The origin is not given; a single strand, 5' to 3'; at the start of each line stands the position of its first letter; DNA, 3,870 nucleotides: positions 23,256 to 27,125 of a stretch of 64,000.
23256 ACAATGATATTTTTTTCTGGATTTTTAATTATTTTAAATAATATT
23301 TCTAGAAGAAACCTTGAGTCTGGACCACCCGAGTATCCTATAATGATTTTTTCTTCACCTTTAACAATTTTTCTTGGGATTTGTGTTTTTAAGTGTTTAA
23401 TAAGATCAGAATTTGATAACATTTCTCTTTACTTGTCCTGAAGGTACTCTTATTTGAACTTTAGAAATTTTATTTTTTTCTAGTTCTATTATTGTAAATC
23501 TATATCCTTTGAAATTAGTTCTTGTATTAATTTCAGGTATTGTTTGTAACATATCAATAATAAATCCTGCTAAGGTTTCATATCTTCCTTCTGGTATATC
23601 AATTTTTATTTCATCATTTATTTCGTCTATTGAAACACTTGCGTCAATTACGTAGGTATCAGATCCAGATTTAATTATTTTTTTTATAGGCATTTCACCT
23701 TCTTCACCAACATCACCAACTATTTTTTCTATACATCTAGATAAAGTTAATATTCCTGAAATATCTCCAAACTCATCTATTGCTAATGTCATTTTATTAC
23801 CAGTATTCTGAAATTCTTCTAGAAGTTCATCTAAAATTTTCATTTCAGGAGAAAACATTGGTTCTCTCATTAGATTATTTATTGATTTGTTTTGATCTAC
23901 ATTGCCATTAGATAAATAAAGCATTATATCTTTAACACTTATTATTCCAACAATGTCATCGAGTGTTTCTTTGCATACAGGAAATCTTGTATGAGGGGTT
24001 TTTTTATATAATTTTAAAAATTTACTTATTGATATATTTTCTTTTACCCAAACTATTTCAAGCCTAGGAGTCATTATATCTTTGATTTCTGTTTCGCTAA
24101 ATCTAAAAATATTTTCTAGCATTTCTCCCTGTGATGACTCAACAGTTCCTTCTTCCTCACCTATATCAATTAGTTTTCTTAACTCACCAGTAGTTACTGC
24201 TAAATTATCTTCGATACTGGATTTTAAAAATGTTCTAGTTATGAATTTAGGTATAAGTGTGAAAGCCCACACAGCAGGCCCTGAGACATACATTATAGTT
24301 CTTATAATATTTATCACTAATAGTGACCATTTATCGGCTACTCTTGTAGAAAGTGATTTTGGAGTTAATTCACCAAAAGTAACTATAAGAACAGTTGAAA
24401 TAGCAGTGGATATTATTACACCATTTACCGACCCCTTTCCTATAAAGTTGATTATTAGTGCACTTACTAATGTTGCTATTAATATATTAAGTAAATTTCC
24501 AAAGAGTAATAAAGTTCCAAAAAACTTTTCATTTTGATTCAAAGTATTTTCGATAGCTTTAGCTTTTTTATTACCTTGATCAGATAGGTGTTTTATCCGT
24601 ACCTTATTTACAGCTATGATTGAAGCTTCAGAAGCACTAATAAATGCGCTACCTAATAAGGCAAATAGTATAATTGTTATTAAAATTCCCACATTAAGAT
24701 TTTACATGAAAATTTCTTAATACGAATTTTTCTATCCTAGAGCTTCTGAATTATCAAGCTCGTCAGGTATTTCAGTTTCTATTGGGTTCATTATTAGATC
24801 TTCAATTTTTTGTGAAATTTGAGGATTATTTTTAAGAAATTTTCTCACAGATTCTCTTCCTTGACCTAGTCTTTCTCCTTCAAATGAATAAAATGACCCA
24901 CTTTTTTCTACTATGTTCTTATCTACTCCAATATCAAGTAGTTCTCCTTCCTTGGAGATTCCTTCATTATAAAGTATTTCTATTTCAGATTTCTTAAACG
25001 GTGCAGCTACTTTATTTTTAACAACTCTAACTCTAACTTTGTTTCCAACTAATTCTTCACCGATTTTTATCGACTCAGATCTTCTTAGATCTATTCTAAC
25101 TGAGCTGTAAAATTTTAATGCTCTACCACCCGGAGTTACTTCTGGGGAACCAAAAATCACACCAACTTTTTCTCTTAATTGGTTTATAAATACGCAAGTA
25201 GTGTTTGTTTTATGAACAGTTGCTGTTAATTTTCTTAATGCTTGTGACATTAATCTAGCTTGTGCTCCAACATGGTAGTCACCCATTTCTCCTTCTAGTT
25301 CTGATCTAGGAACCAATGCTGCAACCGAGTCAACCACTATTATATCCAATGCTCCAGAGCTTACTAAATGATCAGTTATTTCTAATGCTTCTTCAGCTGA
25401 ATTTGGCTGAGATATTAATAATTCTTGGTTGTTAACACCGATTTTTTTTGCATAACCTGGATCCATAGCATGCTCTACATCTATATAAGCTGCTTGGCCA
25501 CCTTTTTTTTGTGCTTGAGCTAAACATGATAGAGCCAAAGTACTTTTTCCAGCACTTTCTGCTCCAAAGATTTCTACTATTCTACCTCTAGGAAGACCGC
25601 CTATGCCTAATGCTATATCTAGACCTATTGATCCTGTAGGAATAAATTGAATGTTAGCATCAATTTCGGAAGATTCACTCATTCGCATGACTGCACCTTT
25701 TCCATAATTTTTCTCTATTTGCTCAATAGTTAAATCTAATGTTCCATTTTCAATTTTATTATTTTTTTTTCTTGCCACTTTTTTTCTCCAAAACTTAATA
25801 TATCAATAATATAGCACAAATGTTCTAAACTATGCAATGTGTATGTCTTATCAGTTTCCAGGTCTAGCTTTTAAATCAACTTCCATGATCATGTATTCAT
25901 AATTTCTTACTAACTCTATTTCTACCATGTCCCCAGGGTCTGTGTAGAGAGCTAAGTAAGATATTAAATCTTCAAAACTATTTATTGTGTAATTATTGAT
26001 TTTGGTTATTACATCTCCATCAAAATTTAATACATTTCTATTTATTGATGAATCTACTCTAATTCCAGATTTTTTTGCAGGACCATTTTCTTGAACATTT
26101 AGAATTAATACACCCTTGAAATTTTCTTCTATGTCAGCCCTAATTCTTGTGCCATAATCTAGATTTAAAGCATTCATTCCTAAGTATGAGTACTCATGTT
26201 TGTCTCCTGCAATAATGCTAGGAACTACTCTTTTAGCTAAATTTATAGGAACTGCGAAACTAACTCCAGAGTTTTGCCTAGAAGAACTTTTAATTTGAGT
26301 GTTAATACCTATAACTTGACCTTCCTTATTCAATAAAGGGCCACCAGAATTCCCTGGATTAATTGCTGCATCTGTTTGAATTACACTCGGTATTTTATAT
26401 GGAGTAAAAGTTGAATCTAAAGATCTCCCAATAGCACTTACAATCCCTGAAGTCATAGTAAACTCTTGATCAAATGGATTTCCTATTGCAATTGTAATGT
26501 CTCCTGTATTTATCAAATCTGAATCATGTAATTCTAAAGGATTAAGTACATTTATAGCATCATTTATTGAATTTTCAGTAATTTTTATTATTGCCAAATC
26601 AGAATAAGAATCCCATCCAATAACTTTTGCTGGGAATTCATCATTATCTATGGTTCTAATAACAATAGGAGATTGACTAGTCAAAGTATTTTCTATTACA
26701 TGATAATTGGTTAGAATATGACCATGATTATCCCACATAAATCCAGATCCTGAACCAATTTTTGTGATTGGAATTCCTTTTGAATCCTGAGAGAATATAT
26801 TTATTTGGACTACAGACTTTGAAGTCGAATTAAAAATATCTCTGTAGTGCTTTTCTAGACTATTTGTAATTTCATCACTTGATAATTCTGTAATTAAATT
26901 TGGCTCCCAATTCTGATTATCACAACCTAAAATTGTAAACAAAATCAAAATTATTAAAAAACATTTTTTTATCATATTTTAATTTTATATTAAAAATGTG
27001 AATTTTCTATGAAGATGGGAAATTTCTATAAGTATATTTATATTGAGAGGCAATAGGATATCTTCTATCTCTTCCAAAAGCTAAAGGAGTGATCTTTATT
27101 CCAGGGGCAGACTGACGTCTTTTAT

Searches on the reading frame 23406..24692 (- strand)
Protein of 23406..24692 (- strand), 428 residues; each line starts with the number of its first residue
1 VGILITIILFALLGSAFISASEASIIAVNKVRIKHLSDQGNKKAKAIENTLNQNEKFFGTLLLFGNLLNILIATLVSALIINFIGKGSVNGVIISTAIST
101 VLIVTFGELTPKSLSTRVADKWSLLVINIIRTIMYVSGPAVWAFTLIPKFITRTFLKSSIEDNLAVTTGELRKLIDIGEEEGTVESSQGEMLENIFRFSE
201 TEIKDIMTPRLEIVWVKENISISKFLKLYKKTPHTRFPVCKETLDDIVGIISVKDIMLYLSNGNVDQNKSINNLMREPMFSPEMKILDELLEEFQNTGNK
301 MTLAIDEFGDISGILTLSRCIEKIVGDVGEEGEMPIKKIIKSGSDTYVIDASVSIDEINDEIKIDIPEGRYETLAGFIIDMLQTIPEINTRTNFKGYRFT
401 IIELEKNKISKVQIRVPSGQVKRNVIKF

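Call 95: search_protein_families(library=pfam, proteins=[window:23406-24692:-], max_evalue=0.00001)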
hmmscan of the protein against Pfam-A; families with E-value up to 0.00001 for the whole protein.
window:23406-24692:- (428 aa): 3 families
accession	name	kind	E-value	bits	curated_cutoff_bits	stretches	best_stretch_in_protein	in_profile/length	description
PF01595.25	CNNM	-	3.7e-41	141.2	28.4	1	7-187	2-180/181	Cyclin M transmembrane N-terminal domain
PF03471.22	CorC_HlyC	-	2.6e-22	79.1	27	1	342-416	3-79/81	Transporter associated domain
PF00571.33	CBS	-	3.9e-12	46.7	24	1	203-261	1-56/57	CBS domain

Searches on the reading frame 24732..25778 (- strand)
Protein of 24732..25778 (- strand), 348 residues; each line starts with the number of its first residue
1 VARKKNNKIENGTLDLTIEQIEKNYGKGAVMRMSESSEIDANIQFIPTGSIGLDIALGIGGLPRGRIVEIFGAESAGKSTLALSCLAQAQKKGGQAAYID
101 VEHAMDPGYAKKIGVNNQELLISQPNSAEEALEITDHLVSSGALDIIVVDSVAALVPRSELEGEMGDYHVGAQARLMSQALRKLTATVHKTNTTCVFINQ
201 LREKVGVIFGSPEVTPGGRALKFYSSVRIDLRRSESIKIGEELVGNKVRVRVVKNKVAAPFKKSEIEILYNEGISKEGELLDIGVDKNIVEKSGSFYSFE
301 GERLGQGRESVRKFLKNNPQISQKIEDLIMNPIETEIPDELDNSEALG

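Call 95: search_protein_families(library=pfam, proteins=[window:24732-25778:-], max_evalue=0.00001)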
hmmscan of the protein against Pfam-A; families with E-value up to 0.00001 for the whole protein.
window:24732-25778:- (348 aa): 4 families
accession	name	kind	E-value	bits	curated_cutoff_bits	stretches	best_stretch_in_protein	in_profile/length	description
PF00154.27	RecA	-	5.4e-126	419.8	27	1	14-275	3-262/262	recA bacterial DNA recombination protein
PF21096.2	RecA_C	-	1.1e-22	80.3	27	1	278-331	1-54/57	RecA C-terminal domain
PF08423.17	Rad51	-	2.5e-10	40.5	22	1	44-235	6-213/244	Rad51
PF06745.19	ATPase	-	4.7e-08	33.1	26.6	1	46-105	1-60/231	KaiC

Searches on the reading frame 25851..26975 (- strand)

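Call 95: search_protein_families(library=pfam, proteins=[window:25851-26975:-], max_evalue=0.00001)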
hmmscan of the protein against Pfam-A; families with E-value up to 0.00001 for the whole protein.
window:25851-26975:- (374 aa): 3 families
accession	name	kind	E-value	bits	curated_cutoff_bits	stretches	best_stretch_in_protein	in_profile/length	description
PF13365.12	Trypsin_2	-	1.2e-30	107.6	27.6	1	76-224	1-144/144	Trypsin-like peptidase domain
PF00089.32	Trypsin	-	5.8e-19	69.2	20.6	1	77-246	28-215/220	Trypsin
PF13180.12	PDZ_2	-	1.8e-12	47.8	27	1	283-366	8-78/80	PDZ domain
